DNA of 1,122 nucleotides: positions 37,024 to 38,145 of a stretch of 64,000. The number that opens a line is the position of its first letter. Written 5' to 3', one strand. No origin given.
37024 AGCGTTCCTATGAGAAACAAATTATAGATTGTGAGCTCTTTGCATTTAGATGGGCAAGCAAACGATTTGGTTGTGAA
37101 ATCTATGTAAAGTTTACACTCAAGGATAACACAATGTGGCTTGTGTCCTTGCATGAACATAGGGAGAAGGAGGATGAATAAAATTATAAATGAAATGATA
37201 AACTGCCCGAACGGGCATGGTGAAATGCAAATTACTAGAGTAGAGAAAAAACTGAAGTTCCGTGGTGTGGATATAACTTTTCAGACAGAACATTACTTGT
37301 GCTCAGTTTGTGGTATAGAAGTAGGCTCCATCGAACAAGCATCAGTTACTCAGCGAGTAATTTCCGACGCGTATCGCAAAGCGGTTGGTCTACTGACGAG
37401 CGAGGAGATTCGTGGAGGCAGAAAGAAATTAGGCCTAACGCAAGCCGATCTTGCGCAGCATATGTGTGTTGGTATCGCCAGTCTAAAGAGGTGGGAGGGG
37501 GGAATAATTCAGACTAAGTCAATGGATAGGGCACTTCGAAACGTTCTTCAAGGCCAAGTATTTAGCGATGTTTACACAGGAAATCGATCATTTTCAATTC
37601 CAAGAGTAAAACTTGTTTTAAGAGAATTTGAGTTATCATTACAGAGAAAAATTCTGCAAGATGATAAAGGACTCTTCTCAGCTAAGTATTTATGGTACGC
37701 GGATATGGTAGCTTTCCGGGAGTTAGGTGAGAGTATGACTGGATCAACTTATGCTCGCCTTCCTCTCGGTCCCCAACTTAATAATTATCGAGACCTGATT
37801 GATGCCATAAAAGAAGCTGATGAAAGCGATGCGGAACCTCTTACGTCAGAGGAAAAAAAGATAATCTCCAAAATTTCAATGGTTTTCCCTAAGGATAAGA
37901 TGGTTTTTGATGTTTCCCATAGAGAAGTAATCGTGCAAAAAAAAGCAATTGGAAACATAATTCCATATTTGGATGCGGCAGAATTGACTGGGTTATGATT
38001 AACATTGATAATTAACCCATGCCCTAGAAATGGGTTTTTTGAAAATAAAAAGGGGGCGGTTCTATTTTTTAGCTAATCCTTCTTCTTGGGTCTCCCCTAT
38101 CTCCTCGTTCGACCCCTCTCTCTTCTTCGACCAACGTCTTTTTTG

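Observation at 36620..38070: MqsR/MqsA-like toxin-antitoxin pair with an antitoxin extended by a Panacea-like domain, overlapping stop/start and a palindromic operator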

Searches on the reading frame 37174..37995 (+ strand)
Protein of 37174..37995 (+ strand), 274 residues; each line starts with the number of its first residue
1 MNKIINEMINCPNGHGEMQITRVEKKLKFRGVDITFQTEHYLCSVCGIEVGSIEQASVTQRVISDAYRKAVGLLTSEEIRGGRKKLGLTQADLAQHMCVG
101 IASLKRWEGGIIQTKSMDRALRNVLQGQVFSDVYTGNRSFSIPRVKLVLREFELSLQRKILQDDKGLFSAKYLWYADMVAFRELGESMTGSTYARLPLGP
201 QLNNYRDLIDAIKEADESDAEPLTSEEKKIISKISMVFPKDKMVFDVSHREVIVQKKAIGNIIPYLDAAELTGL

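Call 3: search_protein_families(library=pfam, proteins=[window:37174-37995:+], max_evalue=1)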
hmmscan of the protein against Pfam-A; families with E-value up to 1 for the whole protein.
window:37174-37995:+ (274 aa): 6 families
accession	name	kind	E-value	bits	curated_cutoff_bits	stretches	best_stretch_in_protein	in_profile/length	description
PF13274.11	SocA_Panacea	-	2.8e-07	31.9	25.7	1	171-226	3-82/113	Antitoxin SocA-like, Panacea domain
PF15731.11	MqsA_antitoxin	-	2.1e-06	28.3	30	1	14-116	7-111/131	Antitoxin component of bacterial toxin-antitoxin system, MqsA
PF01381.28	HTH_3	-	0.00017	22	23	1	83-116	5-37/55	Helix-turn-helix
PF13560.12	HTH_31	-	0.0006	20.5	27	1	80-113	7-40/64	Helix-turn-helix domain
PF24104.1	At5g52880_ARM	-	0.2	12.5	27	1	177-243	19-84/100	F-box protein At5g52880 ARM repeat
PF08910.15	Aida_N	-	0.21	12.4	25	1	203-237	25-59/103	Aida N-terminus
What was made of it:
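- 37597..37995 (+): Panacea (DUF4065) domain, about aa 142-274: seven helices and two strands. PF13274 scores 31.9 bits against a gathering score of 25.7 (call 3).
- On MqsA antitoxin family (TIGR03830 / PF15731): PF15731: 28.3 bits, just under its cutoff of 30 (call 3).
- On Panacea / DUF4065 (PF13274), PanA antitoxins: 31.9 bits against 25.7, aa 171-226 matching profile positions 3-82 of 113 (call 3).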

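Call 4: search_protein_families(library=ncbifam, proteins=[window:37174-37995:+], max_evalue=1)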
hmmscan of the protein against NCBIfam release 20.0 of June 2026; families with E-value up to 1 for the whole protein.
window:37174-37995:+ (274 aa): 12 families
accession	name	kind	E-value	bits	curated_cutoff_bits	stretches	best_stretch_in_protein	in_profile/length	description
TIGR03830.1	CxxCG_CxxCG_HTH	subfamily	6.6e-21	74.4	61.8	1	11-124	1-116/127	type II TA system antitoxin MqsA family protein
TIGR03070.1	couple_hipB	subfamily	9.2e-06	25.5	71.65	1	77-110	5-38/58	type II toxin-antitoxin system Y4mF family antitoxin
NF041951.1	phage_RstR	subfamily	0.00058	20.1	80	1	76-111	4-39/108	RstR family transcriptional repressor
NF040522.1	VC1465_fam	subfamily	0.0011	19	70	1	79-113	1-35/111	VC1465 family Xer recombination activation factor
NF007257.0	PRK09706.1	subfamily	0.0048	16.7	101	1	76-115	7-46/135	transcriptional repressor DicA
NF007481.0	PRK10072.1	equivalog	0.0082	16.6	110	1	76-121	35-80/96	HTH-type transcriptional regulator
TIGR00270.2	TIGR00270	equivalog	0.0095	15.8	110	1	77-126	78-128/159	multiprotein bridging factor aMBF1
NF053765.1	AntSigFFinGp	equivalog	0.068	13.6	95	1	40-61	4-25/76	anti-sigma-F factor Fin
TIGR03831.1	YgiT_finger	domain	0.11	12.8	20.2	1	10-53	3-45/46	YgiT-type zinc finger protein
NF041575.1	antitoxPezA_Strep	equivalog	0.11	12.5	290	1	76-119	3-48/158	type II toxin-antitoxin system antitoxin PezA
NF041265.1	NadS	equivalog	0.13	12.6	60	1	77-110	33-66/94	NadS family protein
NF008109.0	PRK10856.1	equivalog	0.13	12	208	1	73-108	13-48/334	cytoskeleton protein RodZ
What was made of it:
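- On MqsA antitoxin family (TIGR03830 / PF15731): TIGR03830: 74.4 bits against a cutoff of 61.8, aa 11-124 (call 4).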

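Call 7: search_solved_structures(query=window:37174-37995:+, max_evalue=1, show_alignments=2)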
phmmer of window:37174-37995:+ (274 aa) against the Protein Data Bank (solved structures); distinct sequences matched with E-value up to 1: 7.
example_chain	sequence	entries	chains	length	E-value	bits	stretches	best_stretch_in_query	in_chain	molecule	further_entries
3gn5_A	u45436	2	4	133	0.19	14.5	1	10-117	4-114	HTH-type transcriptional regulator MQSA (YGIT/b3021) | Uncharacterized HTH-type transcriptional regulator ygiT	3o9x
2kz8_A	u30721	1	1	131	0.24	14.2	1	10-117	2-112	Uncharacterized HTH-type transcriptional regulator ygiT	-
1sq8_A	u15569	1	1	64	0.31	13.8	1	74-112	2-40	dh434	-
2mez_A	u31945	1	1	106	0.4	13.4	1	79-128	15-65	Multiprotein Bridging Factor (MBP-like)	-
8tac_A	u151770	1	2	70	0.72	12.6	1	76-110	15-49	DBP48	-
1z69_A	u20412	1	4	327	0.81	12.4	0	57-130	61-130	Coenzyme F420-dependent N(5),N(10)-methylenetetrahydromethanopterin reductase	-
5msl_A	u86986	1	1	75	0.91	12.3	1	39-60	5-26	Anti-sigma-F factor Fin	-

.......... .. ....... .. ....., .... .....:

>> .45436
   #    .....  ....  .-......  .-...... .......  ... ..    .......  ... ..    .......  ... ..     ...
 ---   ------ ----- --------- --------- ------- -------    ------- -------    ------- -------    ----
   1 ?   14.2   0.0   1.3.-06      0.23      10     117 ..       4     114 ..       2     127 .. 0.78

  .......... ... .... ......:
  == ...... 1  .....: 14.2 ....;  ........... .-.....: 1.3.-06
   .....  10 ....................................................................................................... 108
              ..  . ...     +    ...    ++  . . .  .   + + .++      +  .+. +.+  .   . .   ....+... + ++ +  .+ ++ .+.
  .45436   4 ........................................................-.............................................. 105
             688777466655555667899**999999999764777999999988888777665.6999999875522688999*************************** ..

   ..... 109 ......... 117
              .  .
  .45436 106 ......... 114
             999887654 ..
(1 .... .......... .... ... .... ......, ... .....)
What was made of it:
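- On MqsA antitoxin family (TIGR03830 / PF15731): G14 occupies the place of E. coli C6 (call 7).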

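Call 9: find_homologous_proteins(query=window:37174-37995:+, max_evalue=0.001)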
Query window:37174-37995:+ (274 aa): 830 proteins with E <= 0.001 among 1660 candidates; the best 120 are listed.
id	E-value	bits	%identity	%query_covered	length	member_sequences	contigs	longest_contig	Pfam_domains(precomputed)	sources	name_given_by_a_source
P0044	3.4e-176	602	100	100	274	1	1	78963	PF13274.12,PF15731.12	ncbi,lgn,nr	ncbi:MAG: DUF4065 domain-containing protein [Deltaproteobacteria bacterium]|nr:DUF4065 domain-contai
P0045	3.6e-147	507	83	100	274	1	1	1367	PF13274.12,PF15731.12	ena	-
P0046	2.1e-144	498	83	97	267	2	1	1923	PF13274.12,PF01381.29,PF15731.12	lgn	-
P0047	1.2e-138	479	80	99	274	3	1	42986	PF13274.12,PF01381.29,PF15731.12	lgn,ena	-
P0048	6.3e-138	477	79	99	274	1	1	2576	PF13274.12,PF15731.12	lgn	-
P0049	8.5e-137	473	78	100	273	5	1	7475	PF13274.12,PF15731.12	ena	-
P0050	2.7e-135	468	78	100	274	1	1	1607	PF13274.12,PF15731.12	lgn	-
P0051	1.1e-128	446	74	100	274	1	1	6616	PF13274.12,PF01381.29,PF15731.12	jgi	jgi:putative zinc finger/helix-turn-helix YgiT family protein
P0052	8.9e-118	410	69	98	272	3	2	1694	PF13274.12,PF01381.29,PF15731.12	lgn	-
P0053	1.9e-117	409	68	98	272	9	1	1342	PF13274.12,PF15731.12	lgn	-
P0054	6.8e-117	408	68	96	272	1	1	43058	PF13274.12,PF01381.29,PF15731.12,PF13560.13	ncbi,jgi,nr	ncbi:MAG: type II toxin-antitoxin system MqsA family antitoxin [Deltaproteobacteria bacterium]|nr:ty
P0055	1.6e-116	406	66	100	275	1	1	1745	PF13274.12,PF15731.12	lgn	-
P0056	2.2e-116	406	67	97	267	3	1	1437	PF13274.12,PF01381.29,PF15731.12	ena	-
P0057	4.8e-116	405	66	98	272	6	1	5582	PF13274.12,PF15731.12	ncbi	-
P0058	1.0e-115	404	69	96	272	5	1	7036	PF13274.12,PF01381.29,PF15731.12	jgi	-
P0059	1.4e-115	403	67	99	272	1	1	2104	PF13274.12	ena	-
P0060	2.4e-115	403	67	98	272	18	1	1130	PF13274.12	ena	-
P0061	4.4e-115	402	68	97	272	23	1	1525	PF13274.12,PF01381.29,PF15731.12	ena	-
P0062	4.4e-115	402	67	98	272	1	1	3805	PF13274.12,PF01381.29,PF15731.12,PF13560.13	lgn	-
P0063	8.0e-115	401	65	99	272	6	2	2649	PF13274.12,PF15731.12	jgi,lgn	-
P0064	2.6e-114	399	66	98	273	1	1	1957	PF13274.12,PF01381.29,PF15731.12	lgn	-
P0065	3.1e-114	399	65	99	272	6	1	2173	PF13274.12,PF15731.12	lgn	-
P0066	8.9e-114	397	65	97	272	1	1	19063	PF13274.12,PF15731.12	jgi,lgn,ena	jgi:putative zinc finger/helix-turn-helix YgiT family protein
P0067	1.8e-113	396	67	97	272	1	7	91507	PF13274.12,PF15731.12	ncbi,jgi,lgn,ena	-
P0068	3.7e-113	395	66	97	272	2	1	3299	PF13274.12,PF15731.12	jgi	jgi:putative zinc finger/helix-turn-helix YgiT family protein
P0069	6.4e-113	395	66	97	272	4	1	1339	PF13274.12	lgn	-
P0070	1.5e-112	393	66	97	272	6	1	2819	PF13274.12,PF01381.29,PF15731.12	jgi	-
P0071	1.9e-112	393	64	99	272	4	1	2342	PF13274.12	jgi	-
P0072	3.2e-112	392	64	99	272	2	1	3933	PF13274.12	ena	-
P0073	4.1e-112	392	66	98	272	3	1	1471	PF13274.12,PF01381.29,PF15731.12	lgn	-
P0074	4.3e-112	392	68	96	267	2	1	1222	PF13274.12,PF01381.29,PF15731.12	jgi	-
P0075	7.8e-112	391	66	97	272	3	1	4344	PF13274.12,PF01381.29,PF15731.12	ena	-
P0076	8.2e-112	391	66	97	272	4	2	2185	PF13274.12,PF15731.12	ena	-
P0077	8.5e-112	391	67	96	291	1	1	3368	PF13274.12,PF15731.12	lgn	-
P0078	9.1e-112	391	65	98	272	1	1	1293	PF13274.12,PF01381.29,PF13560.13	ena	-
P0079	1.3e-111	390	65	98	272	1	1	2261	PF13274.12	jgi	-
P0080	1.6e-111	390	65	98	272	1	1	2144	PF13274.12,PF01381.29,PF15731.12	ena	-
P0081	3.2e-111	389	65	98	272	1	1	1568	PF13274.12,PF01381.29,PF15731.12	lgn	-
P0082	3.2e-111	389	67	97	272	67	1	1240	PF13274.12,PF01381.29,PF15731.12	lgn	-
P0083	4.6e-111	388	67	97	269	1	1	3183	PF13274.12,PF01381.29,PF15731.12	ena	-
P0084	4.6e-111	388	65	100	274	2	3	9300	PF13274.12,PF15731.12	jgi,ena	-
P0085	5.2e-111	388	63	98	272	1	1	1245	PF13274.12,PF15731.12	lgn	-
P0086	6.2e-111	388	64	98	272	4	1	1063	PF13274.12,PF01381.29,PF15731.12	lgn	-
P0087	6.3e-111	388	67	98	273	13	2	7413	PF13274.12,PF01381.29,PF15731.12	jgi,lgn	-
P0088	8.6e-111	388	66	97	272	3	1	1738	PF13274.12,PF15731.12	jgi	jgi:putative zinc finger/helix-turn-helix YgiT family protein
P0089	8.8e-111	388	65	97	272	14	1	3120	PF13274.12,PF15731.12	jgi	jgi:putative zinc finger/helix-turn-helix YgiT family protein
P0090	1.8e-110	387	64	97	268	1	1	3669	PF13274.12,PF01381.29,PF15731.12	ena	-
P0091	2.3e-110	386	66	96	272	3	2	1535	PF13274.12,PF15731.12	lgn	-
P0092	2.6e-110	386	66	97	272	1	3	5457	PF13274.12,PF01381.29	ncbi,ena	-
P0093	3.0e-110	386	65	97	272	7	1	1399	PF13274.12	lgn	-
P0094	5.9e-110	385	64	97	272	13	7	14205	PF13274.12,PF01381.29,PF15731.12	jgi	jgi:putative zinc finger/helix-turn-helix YgiT family protein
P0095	9.1e-110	384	66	97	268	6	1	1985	PF13274.12,PF01381.29,PF15731.12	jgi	jgi:putative zinc finger/helix-turn-helix YgiT family protein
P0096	1.2e-109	384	64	97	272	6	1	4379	PF13274.12,PF01381.29,PF15731.12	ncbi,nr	ncbi:MAG: DUF4065 domain-containing protein [Deltaproteobacteria bacterium]|nr:DUF4065 domain-contai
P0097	5.1e-109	382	66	96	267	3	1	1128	PF13274.12,PF15731.12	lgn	-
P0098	5.4e-109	382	65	97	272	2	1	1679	PF13274.12,PF01381.29,PF15731.12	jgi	-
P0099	7.0e-109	381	65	97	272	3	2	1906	PF13274.12,PF15731.12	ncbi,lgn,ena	-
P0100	1.1e-108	381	64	99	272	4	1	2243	PF13274.12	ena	-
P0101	8.3e-108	378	64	96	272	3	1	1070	PF13274.12,PF01381.29,PF15731.12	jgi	jgi:putative zinc finger/helix-turn-helix YgiT family protein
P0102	2.1e-107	376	62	99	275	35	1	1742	PF13274.12,PF15731.12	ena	-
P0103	7.7e-107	375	67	92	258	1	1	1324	PF13274.12,PF01381.29,PF15731.12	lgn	-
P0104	1.7e-106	374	62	100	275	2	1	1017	PF13274.12,PF01381.29,PF15731.12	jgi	jgi:putative zinc finger/helix-turn-helix YgiT family protein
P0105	2.5e-106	373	62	97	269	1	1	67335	PF13274.12,PF01381.29,PF15731.12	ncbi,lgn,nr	ncbi:MAG: type II toxin-antitoxin system MqsA family antitoxin [Thermodesulfobacteriota bacterium]|n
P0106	7.5e-106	371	62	99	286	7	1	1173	PF13274.12,PF01381.29,PF15731.12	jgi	jgi:putative zinc finger/helix-turn-helix YgiT family protein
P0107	3.7e-105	369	67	92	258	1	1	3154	PF13274.12,PF01381.29,PF15731.12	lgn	-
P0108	7.7e-105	368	61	97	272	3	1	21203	PF13274.12,PF15731.12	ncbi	ncbi:MAG: type II TA system antitoxin MqsA family protein [Pseudomonadota bacterium]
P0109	1.8e-104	367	59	98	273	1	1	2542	PF13274.12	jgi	jgi:putative zinc finger/helix-turn-helix YgiT family protein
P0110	4.6e-104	366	62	98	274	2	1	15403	PF13274.12,PF15731.12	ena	-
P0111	4.6e-103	362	62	97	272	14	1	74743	PF13274.12,PF01381.29,PF15731.12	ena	-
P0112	6.6e-103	362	63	97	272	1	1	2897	PF13274.12,PF01381.29,PF15731.12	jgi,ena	-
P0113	1.1e-102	361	63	96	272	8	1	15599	PF13274.12,PF01381.29,PF15731.12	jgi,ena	jgi:putative zinc finger/helix-turn-helix YgiT family protein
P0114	1.5e-102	361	62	97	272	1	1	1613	PF13274.12,PF01381.29,PF15731.12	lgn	-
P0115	3.1e-102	360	61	99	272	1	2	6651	PF13274.12,PF01381.29,PF15731.12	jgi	-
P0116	3.9e-102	359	66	91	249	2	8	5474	PF13274.12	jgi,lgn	-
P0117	5.4e-102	359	63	95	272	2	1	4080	PF13274.12,PF01381.29,PF15731.12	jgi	-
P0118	1.3e-101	358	63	96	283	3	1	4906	PF13274.12,PF01381.29,PF15731.12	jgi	-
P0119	2.8e-101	356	62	96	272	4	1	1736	PF13274.12,PF01381.29,PF15731.12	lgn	-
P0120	2.9e-101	356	62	97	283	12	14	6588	PF13274.12,PF01381.29,PF15731.12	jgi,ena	jgi:putative zinc finger/helix-turn-helix YgiT family protein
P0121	3.4e-101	356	61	97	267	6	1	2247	PF13274.12,PF01381.29,PF15731.12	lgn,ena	-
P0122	4.6e-101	356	61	99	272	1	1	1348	PF13274.12,PF01381.29,PF15731.12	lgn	-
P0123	6.8e-101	355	62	97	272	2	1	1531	PF13274.12,PF15731.12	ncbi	-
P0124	8.4e-101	355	63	96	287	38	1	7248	PF13274.12,PF15731.12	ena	-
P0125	1.1e-100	355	60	99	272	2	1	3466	PF13274.12,PF01381.29,PF15731.12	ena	-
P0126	1.1e-100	354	61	98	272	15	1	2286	PF13274.12,PF01381.29,PF15731.12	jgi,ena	-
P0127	1.1e-100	354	61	99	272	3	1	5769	PF13274.12,PF01381.29,PF15731.12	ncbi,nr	ncbi:DUF4065 domain-containing protein [bacterium]|nr:DUF4065 domain-containing protein [bacterium]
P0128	1.3e-100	354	64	92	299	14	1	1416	PF13274.12,PF15731.12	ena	-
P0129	1.9e-100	354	60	99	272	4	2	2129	PF13274.12,PF01381.29,PF15731.12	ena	-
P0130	1.9e-100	354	62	97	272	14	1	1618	PF13274.12,PF01381.29,PF15731.12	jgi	jgi:putative zinc finger/helix-turn-helix YgiT family protein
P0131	2.1e-100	354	61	97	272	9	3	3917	PF13274.12,PF15731.12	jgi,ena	jgi:putative zinc finger/helix-turn-helix YgiT family protein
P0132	2.9e-100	353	62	96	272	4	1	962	PF13274.12,PF15731.12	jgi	-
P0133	3.7e-100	353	60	97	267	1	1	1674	PF13274.12,PF01381.29,PF15731.12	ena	-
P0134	3.8e-100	353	58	96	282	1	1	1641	PF13274.12,PF01381.29,PF15731.12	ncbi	-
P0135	3.9e-100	353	61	97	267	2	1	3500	PF13274.12,PF15731.12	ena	-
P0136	4.8e-100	352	62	97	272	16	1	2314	PF13274.12,PF01381.29,PF15731.12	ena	-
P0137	5.9e-100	352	59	98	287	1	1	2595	PF13274.12,PF01381.29,PF15731.12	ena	-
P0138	6.1e-100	352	61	97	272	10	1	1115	PF13274.12,PF01381.29,PF15731.12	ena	-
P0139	8.7e-100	352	59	98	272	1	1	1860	PF13274.12,PF01381.29,PF15731.12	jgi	-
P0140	1.0e-99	351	60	97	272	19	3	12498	PF13274.12,PF15731.12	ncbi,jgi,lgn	jgi:putative zinc finger/helix-turn-helix YgiT family protein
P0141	1.3e-99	351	61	97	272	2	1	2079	PF13274.12,PF01381.29,PF15731.12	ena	-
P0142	1.4e-99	351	59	97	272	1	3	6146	PF13274.12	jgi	jgi:putative zinc finger/helix-turn-helix YgiT family protein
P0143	1.4e-99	351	61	97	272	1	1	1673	PF12844.14,PF13274.12,PF01381.29,PF15731.12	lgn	-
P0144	1.8e-99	350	59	97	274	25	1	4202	PF13274.12,PF15731.12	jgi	jgi:putative zinc finger/helix-turn-helix YgiT family protein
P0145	3.2e-99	350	65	91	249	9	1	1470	PF13274.12,PF01381.29,PF15731.12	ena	-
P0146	3.5e-99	350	62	96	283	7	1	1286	PF13274.12,PF01381.29,PF15731.12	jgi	jgi:putative zinc finger/helix-turn-helix YgiT family protein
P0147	3.5e-99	350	61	97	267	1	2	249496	PF13274.12,PF01381.29,PF15731.12,PF13560.13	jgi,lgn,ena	-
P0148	4.0e-99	349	61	97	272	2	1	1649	PF13274.12,PF15731.12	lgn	-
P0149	5.0e-99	349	61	98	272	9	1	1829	PF13274.12,PF01381.29,PF15731.12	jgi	jgi:putative zinc finger/helix-turn-helix YgiT family protein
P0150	5.5e-99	349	60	96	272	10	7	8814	PF13274.12,PF01381.29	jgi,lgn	jgi:putative zinc finger/helix-turn-helix YgiT family protein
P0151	6.2e-99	349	59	98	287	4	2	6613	PF13274.12,PF01381.29,PF15731.12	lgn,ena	-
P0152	8.6e-99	348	61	97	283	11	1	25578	PF13274.12,PF01381.29,PF15731.12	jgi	jgi:putative zinc finger/helix-turn-helix YgiT family protein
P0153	1.4e-98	348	62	96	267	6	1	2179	PF13274.12,PF01381.29,PF15731.12,PF13560.13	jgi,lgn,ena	-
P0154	1.6e-98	347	62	96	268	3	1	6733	PF13274.12,PF01381.29,PF15731.12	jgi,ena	-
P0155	2.0e-98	347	61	96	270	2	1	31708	PF13274.12,PF01381.29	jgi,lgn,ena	-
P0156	2.0e-98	347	61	97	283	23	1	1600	PF13274.12,PF01381.29,PF15731.12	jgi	-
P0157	2.1e-98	347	60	99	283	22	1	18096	PF13274.12,PF01381.29,PF15731.12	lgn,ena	-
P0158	2.2e-98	347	59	96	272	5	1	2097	PF13274.12,PF01381.29,PF15731.12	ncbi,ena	-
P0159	2.9e-98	347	59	98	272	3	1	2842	PF13274.12,PF01381.29,PF15731.12,PF13560.13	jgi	jgi:putative zinc finger/helix-turn-helix YgiT family protein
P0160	3.3e-98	346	60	97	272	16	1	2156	PF13274.12,PF01381.29,PF15731.12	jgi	-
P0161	3.3e-98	346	59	99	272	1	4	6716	PF13274.12,PF01381.29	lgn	-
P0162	3.8e-98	346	61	97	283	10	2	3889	PF13274.12,PF01381.29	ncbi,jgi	jgi:putative zinc finger/helix-turn-helix YgiT family protein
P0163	4.5e-98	346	60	97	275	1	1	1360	PF13274.12,PF01381.29,PF15731.12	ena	-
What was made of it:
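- On Panacea / DUF4065 (PF13274), PanA antitoxins: Precomputed PF13274 in nearly all homologs (call 9).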

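Call 35: find_related_loci(query=A2, collection=genome_contigs, flank=2500)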
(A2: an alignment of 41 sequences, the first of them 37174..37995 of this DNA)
Query A2 (274 aa) in genome_contigs; peptide patterns used: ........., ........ (x = any residue, [..] = any of these).
227 stretches matched a pattern; 203 encode a relative of the query (tblastn E <= 1e-3); the best 80 are kept; 80 distinct loci.
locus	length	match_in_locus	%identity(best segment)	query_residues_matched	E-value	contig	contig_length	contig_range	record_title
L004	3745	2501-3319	77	1-274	6e-149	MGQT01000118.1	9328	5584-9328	MAG: Deltaproteobacteria bacterium RBG_16_54_18 RBG_16_scaffold_96766, whole genome shotgun sequence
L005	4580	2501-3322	65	2-274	8e-127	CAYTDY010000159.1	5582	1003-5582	MAG TPA_asm: uncultured Desulfobacteraceae bacterium isolate binchicken_co34_251 genome assembly, contig: NODE_26390_len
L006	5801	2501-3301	67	9-274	8e-124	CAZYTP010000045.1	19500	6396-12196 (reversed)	MAG TPA_asm: uncultured Syntrophales bacterium isolate SRP178699_co2_308 genome assembly, contig: NODE_1990_length_19500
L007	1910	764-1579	66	2-272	2e-130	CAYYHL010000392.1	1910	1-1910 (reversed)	MAG TPA_asm: uncultured Clostridia bacterium isolate SRP239594_co1_38 genome assembly, contig: NODE_68111_length_1910_co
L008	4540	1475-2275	65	9-274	3e-122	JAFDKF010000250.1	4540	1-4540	MAG: Deltaproteobacteria bacterium isolate Meg22_46_Bin_1 Meg22_46_Bin_1_scaffold_128621, whole genome shotgun sequence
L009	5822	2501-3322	64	2-274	8e-121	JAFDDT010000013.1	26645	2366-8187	MAG: Deltaproteobacteria bacterium isolate Meg19_1012_Bin_230 Meg19_1012_Bin_230_scaffold_3528, whole genome shotgun seq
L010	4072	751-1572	63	2-274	3e-120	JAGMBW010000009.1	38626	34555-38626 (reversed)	MAG: Desulfobacterales bacterium isolate RS_16_34 ZL425.bin.34.fa_9, whole genome shotgun sequence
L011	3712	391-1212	64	2-274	2e-120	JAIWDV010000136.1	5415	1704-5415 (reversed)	MAG: Bacteroidales bacterium isolate SFP3_RS_13_14 NODE_5887_length_5415_cov_2.494138, whole genome shotgun sequence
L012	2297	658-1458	63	9-274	2e-124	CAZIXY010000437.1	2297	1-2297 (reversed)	MAG TPA_asm: uncultured Desulfobacteraceae bacterium isolate binchicken_co256_358 genome assembly, contig: NODE_177137_l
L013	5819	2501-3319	62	1-272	9e-118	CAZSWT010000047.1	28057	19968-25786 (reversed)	MAG TPA_asm: uncultured Desulfobacteraceae bacterium isolate binchicken_co100_259 genome assembly, contig: NODE_2483_len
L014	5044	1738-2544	62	7-274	1e-116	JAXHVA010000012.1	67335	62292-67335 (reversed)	MAG: Thermodesulfobacteriota bacterium isolate MAG65_tar_biofilm MAG65_12, whole genome shotgun sequence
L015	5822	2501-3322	62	2-274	1e-115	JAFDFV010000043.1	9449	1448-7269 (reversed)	MAG: Deltaproteobacteria bacterium isolate Meg22_02_Bin_90 Meg22_02_Bin_90_scaffold_10079, whole genome shotgun sequence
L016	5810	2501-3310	61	3-271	5e-114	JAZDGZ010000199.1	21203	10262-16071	MAG: Pseudomonadota bacterium isolate MEGAHIT-group-0.292 k141_11815382, whole genome shotgun sequence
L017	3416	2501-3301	61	9-274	2e-111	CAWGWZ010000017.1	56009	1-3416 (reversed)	MAG: uncultured delta proteobacterium isolate MFD04408.bin.3.38 genome assembly, contig: contig_18892, whole genome shot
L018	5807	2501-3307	60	7-274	1e-108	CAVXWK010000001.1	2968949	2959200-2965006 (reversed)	MAG: uncultured delta proteobacterium isolate MFD04492.bin.2.7 genome assembly, contig: contig_16283, whole genome shotg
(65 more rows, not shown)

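Call 49: predict_structure(alignment_id=A2)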
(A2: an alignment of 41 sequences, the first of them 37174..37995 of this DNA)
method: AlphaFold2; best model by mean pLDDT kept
length: 274 residues; sequences in the alignment: 41
mean_pLDDT: 83.1   pTM: 0.55
mean pLDDT of the five models: 83.1, 81.8, 74.0, 71.3, 70.3
residues with pLDDT >= 90: 92; 70-90: 147; 50-70: 24; < 50: 11
segments of 3 or more residues with pLDDT < 50: 1-4, 130-136
pLDDT, mean of each block of 10 residues (from residue 1): 58 86 85 85 83 76 88 88 91 75 80 65 72 55 94 96 83 94 84 88 83 92 93 96 93 88 82 70
secondary structure, 60 per line:
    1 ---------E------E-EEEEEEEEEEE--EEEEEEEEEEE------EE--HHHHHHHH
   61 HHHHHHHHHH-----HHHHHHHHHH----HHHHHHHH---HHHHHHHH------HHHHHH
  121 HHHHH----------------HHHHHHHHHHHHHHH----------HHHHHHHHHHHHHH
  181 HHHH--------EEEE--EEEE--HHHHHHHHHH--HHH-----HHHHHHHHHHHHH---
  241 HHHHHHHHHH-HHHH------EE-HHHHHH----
elements in order: E19-29 E32-42 H53-70 H76-85 H90-97 H101-108 H115-125 H142-156 H167-184 E193-196 E199-202 H205-214 H225-237 H241-250 H252-255 H265-270

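Call 51: search_protein_families(library=padloc, proteins=[window:37174-37995:+], max_evalue=0.1)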
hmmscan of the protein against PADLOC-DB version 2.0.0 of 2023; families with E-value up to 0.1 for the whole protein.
window:37174-37995:+ (274 aa): 0 families
